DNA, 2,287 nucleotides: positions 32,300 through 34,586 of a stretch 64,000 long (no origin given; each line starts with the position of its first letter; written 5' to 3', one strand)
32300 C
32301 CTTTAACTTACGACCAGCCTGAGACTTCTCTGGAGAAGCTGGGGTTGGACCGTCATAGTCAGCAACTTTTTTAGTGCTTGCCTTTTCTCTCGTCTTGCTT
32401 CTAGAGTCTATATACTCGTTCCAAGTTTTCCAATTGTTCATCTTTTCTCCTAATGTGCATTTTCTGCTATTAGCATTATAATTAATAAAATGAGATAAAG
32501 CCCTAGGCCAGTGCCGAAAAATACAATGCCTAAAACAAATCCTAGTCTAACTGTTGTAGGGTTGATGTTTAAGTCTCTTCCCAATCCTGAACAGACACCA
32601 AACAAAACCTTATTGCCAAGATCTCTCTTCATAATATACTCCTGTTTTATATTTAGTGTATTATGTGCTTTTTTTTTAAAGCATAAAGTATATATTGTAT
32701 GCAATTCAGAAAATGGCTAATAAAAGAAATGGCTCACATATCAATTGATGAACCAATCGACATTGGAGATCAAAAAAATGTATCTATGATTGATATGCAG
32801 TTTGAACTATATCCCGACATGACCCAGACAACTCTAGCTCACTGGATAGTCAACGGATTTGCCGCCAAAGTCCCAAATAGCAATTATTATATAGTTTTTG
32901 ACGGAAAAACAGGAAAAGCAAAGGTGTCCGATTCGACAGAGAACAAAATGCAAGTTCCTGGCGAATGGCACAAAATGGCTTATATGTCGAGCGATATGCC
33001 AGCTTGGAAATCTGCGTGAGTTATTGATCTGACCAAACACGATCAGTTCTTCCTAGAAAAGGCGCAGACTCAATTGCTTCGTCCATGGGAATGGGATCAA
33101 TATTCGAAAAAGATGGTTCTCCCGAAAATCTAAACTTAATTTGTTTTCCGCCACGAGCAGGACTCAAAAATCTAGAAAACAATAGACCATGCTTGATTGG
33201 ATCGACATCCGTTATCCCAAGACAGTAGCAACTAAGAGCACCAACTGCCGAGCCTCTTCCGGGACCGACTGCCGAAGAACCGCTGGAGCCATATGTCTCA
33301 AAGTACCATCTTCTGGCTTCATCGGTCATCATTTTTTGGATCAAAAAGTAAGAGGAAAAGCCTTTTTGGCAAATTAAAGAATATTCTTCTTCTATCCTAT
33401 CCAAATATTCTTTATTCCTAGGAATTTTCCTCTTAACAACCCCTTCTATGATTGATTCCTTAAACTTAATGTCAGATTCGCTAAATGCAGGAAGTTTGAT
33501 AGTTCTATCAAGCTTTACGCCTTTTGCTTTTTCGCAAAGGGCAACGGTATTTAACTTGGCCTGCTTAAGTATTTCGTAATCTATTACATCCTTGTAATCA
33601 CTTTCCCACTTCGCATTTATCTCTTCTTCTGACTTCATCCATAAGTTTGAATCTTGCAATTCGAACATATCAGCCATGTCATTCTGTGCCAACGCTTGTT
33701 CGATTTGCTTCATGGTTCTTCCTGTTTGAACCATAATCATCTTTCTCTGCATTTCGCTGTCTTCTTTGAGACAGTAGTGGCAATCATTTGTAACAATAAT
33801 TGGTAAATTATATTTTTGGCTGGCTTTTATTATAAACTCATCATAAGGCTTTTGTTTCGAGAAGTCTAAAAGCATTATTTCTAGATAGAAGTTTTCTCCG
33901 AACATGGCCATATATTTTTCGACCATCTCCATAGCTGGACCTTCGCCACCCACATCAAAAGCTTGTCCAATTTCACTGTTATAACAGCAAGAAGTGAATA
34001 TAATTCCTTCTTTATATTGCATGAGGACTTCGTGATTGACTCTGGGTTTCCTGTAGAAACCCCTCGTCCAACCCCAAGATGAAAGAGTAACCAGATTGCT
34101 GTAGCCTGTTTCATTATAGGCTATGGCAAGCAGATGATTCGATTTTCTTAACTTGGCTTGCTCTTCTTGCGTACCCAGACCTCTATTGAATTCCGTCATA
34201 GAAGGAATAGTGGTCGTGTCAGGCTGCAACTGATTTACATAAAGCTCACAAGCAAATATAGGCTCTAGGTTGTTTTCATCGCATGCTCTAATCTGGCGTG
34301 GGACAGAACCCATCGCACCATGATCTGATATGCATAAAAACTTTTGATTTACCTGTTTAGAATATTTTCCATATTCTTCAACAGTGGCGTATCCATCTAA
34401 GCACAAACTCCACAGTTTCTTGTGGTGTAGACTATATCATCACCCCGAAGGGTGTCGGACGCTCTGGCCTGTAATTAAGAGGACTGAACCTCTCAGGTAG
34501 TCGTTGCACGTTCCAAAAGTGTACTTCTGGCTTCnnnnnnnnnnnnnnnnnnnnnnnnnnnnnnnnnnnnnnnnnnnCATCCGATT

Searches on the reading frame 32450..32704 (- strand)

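Call 22: search_protein_families(library=pfam, proteins=[window:32450-32704:-], max_evalue=0.01)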
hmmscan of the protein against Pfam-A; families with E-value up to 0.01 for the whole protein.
window:32450-32704:- (84 aa): 1 family
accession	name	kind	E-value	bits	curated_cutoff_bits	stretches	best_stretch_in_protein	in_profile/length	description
PF04024.17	PspC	-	1.5e-15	57.2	25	1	27-77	5-55/58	PspC domain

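Call 23: search_protein_families(library=phrogs, proteins=[window:32450-32704:-], max_evalue=0.001)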
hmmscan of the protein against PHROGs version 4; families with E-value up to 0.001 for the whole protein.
window:32450-32704:- (84 aa): 0 families

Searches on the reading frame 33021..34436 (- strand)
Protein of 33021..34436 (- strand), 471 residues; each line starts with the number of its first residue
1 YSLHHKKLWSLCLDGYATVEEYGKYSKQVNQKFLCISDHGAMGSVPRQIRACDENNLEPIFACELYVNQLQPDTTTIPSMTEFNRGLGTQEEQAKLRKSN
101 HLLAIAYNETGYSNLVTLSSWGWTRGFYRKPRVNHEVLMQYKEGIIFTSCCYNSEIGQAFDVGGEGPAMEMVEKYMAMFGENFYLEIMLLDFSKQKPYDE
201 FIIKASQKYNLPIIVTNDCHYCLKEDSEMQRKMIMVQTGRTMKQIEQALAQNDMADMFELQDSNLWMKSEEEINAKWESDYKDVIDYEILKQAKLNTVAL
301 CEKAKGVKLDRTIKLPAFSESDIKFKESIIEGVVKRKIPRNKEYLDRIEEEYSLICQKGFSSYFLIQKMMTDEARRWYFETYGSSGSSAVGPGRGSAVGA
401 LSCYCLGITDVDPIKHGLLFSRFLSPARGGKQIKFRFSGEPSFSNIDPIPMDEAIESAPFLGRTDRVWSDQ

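Call 6: search_protein_families(library=pfam, proteins=[window:33021-34436:-], max_evalue=0.01)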
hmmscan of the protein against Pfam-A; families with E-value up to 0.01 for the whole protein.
window:33021-34436:- (471 aa): 2 families
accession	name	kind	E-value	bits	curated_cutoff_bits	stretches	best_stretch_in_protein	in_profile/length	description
PF02811.25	PHP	-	2e-29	103.5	26.4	1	11-188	8-162/164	PHP domain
PF07733.18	DNA_pol3_alpha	-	1.2e-23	84.5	23.9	1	338-428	17-98/260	Bacterial DNA polymerase III alpha NTPase domain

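Call 10: search_dna_similar(query=window:33021-34406:-, collection=phages, mode=protein, max_rows=30)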
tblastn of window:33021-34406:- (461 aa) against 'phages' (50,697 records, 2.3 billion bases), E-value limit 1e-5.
Records with a match: 1424; places in all: 1424; records where one place covers at least 80% of the query: 862.
Best place of each record, by identity: <60% 1424.
By first word of the organism name: Pseudomonas 301; Mycobacterium 281; Streptomyces 211; Gordonia 132; Bacillus 99; Bacteriophage 46; Staphylococcus 44; Microbacterium 36; Escherichia 31; Rhodococcus 22; and 57 more.
By host as written in the record: Mycobacterium smegmatis mc2 155 203; Pseudomonas aeruginosa 117; - 102; Pseudomonas aeruginosa PAO1 86; Streptomyces griseus ATCC 10137 81; Gordonia terrae 3612 65; Streptomyces lividans JI 1326 44; Mycobacterium smegmatis mc#155 37; and 235 more.
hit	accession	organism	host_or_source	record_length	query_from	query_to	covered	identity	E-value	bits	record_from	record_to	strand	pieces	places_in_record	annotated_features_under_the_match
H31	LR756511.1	uncultured phage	metagenomic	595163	3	418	90%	56.1%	3e-151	481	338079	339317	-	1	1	record has no annotation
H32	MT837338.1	Bacteriophage sp.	human fecal samples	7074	3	418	90%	33.1%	3e-56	207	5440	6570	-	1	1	record has no annotation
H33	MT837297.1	Bacteriophage sp.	human fecal samples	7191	3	418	90%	31.9%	7e-52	194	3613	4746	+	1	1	record has no annotation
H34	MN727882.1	Geobacillus phage GBK1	Geobacillus kaustophilus ATCC 8005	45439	4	418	90%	31.9%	2e-53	199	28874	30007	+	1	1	DNA polymerase III subunit alpha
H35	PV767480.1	Rossellomorea phage phiT1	Rossellomorea aquimaris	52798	3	418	90%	31.8%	2e-50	190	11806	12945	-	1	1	DNA polymerase III subunit alpha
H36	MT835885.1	Bacteriophage sp.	human fecal samples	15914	3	418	90%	31.8%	4e-57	209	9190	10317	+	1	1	record has no annotation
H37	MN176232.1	Bacillus phage 280BB001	Bacillus subtilis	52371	4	418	90%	31.3%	5e-47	180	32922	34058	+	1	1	47: DnaE-like DNA polymerase III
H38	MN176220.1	Bacillus phage 019DV002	Bacillus subtilis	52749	4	418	90%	31.3%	5e-47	180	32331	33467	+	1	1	45: DnaE-like DNA polymerase III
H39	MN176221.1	Bacillus phage 019DV004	Bacillus subtilis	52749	4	418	90%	31.3%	5e-47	180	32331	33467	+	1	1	45: DnaE-like DNA polymerase III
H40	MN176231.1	Bacillus phage 276BB001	Bacillus subtilis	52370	4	418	90%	31.3%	5e-47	180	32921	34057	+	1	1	47: DnaE-like DNA polymerase III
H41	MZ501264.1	Bacillus phage 274BB002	Bacillus subtilis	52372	4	418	90%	31.3%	5e-47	180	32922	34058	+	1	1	47: DnaE-like DNA polymerase III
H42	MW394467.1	Bacillus phage 268TH004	Bacillus subtilis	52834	4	418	90%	31.3%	6e-47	179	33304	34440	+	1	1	47: DnaE-like DNA polymerase III alpha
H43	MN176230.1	Bacillus phage 056SW001B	Bacillus subtilis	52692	4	418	90%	31.3%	1e-46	179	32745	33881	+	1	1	47: DnaE-like DNA polymerase III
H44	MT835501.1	Bacteriophage sp.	human fecal samples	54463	3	418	90%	31.2%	6e-50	188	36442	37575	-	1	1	record has no annotation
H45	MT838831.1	Bacteriophage sp.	human fecal samples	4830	3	418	90%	31.0%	2e-50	189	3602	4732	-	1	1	record has no annotation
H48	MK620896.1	Streptomyces phage Circinus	Streptomyces griseofuscus ATCC 23916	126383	2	418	90%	30.7%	2e-50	190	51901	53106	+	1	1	58: DnaE-like DNA polymerase III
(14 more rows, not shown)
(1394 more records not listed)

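Call 51: get_annotated_region(hit=H34, flank=4000)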
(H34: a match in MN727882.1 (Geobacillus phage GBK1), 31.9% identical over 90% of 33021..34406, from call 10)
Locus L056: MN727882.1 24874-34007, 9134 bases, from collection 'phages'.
description: Geobacillus phage GBK1, complete genome.
organism: Geobacillus phage GBK1 (NCBI taxid 2686286)
taxonomy: Viruses; Duplodnaviria; Heunggongvirae; Uroviricota; Caudoviricetes
host: Geobacillus kaustophilus ATCC 8005; source: -; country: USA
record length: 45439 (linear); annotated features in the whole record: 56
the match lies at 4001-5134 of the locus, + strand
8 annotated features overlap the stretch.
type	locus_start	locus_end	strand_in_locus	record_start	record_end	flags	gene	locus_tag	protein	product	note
CDS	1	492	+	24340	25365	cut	-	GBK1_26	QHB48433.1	DNA primase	-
CDS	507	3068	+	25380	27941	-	-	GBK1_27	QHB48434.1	ribonucleoside-diphosphate reductase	-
CDS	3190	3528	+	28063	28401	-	-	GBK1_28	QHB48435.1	hypothetical protein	-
CDS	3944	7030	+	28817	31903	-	-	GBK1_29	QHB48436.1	DNA polymerase III subunit alpha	-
CDS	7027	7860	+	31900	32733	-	-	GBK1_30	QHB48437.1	PD-(D/E)XK nuclease family protein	-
CDS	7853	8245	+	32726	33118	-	-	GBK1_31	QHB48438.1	holiday junction resolvase family protein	-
CDS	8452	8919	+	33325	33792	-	-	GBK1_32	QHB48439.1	RNA polymerase sigma factor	RNA polymerase sigma factor, sigma-70 family protein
CDS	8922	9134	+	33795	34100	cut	-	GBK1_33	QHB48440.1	hypothetical protein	-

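Call 52: get_annotated_region(hit=H48, flank=4000)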
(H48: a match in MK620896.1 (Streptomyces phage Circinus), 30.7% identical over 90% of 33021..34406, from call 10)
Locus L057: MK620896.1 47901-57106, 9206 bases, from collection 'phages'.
description: Streptomyces phage Circinus, complete genome.
organism: Streptomyces phage Circinus (NCBI taxid 2562189)
taxonomy: Viruses; Duplodnaviria; Heunggongvirae; Uroviricota; Caudoviricetes; Stanwilliamsviridae; Loccivirinae; Wilnyevirus; Wilnyevirus billnye
host: Streptomyces griseofuscus ATCC 23916; source: soil; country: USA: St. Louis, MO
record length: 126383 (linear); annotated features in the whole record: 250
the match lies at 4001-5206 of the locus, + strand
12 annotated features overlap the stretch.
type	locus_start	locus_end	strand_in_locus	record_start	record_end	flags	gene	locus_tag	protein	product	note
CDS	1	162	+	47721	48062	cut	52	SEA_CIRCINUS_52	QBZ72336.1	hypothetical protein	-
CDS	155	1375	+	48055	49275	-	53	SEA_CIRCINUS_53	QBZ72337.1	DNA helicase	-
CDS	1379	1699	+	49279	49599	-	54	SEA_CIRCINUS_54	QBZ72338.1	hypothetical protein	-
CDS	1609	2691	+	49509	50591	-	55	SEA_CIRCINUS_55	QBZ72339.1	DNA primase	-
CDS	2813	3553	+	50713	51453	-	56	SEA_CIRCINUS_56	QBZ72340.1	ssDNA binding protein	-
CDS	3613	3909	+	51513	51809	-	57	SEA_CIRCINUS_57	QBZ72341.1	HNH endonuclease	-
CDS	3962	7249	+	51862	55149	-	58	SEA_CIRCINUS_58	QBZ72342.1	DnaE-like DNA polymerase III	DnaE-like DNA polymerase III (alpha)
CDS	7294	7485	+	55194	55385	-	59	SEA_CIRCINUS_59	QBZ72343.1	hypothetical protein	-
CDS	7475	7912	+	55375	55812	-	60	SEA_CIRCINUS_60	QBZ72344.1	deoxyuridine triphosphatase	-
CDS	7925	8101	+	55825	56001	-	61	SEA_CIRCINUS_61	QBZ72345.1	hypothetical protein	-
CDS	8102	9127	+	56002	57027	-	62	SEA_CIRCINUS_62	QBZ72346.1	RecA-like DNA recombinase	RecA-like DNA Recombinase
CDS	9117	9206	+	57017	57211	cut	63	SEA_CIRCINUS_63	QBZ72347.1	hypothetical protein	-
